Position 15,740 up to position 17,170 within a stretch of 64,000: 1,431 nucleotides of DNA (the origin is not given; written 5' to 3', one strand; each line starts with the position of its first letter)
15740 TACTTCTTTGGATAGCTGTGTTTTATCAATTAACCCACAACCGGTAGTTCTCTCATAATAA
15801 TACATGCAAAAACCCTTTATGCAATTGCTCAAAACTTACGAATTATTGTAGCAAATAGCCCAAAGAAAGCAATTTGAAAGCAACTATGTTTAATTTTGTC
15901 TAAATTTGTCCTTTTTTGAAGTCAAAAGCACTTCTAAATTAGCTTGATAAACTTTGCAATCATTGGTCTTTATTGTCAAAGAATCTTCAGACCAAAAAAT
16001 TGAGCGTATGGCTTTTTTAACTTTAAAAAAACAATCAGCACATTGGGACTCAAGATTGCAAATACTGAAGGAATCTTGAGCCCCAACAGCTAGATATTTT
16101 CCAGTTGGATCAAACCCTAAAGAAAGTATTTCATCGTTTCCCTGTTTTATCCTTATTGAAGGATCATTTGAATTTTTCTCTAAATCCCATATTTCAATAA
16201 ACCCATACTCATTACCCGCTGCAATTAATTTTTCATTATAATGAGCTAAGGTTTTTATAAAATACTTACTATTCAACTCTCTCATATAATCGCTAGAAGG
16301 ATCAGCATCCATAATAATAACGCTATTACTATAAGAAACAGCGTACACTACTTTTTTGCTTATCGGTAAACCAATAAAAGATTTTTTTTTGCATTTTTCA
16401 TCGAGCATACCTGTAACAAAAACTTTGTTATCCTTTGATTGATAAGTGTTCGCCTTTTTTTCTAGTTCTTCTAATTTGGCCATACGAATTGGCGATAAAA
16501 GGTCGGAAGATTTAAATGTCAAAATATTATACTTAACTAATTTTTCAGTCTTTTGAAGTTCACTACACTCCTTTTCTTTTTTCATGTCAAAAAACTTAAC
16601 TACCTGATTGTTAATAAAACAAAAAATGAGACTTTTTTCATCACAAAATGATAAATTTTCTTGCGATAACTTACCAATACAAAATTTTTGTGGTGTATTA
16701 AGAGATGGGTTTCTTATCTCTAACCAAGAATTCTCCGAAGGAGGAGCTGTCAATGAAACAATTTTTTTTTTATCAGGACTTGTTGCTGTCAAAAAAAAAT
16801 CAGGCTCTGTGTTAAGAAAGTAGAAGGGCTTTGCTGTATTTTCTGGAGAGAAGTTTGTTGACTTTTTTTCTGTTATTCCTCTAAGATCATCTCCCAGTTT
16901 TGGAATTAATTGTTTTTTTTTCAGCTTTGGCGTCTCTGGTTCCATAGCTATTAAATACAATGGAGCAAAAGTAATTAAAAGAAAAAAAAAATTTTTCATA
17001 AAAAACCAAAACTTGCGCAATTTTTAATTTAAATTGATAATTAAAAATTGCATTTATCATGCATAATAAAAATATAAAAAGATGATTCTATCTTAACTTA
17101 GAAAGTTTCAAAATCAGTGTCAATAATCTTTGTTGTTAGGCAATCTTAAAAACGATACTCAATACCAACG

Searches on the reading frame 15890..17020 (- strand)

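Call 79: search_protein_families(library=pfam, proteins=[window:15890-17020:-], max_evalue=0.001)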
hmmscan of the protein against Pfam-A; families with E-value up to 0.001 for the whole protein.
window:15890-17020:- (376 aa): 8 families
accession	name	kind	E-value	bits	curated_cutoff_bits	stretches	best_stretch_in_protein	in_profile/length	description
PF23414.1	Beta-prop_EML_2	-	1.3e-10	41.6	90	1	222-356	10-145/266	Echinoderm microtubule-associated protein second beta-propeller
PF25174.1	Beta-prop_THOC3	-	2.2e-10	40.4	305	1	225-350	103-228/272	THOC3 beta-propeller domain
PF24807.1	WD40_CDC20-Fz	-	7e-10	39.1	200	0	290-363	46-121/292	CDC20/Fizzy WD40 domain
PF24796.1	WDR55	-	1.8e-09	37.5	200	1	223-325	66-168/296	WDR55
PF24814.1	WD40_Prp19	-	2e-09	37.3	320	1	266-349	192-274/281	Prp19 WD40 domain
PF25173.1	Beta-prop_WDR3_1st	-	1.7e-08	34.8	154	1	227-327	4-104/184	WDR3 first beta-propeller domain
PF23775.1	Beta-prop_RIG_2nd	-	0.00017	21.5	80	0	265-354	6-99/278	RIG second beta-propeller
PF12894.13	ANAPC4_WD40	-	0.00093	19.8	22.9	0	292-345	35-90/91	Anaphase-promoting complex subunit 4 WD40 domain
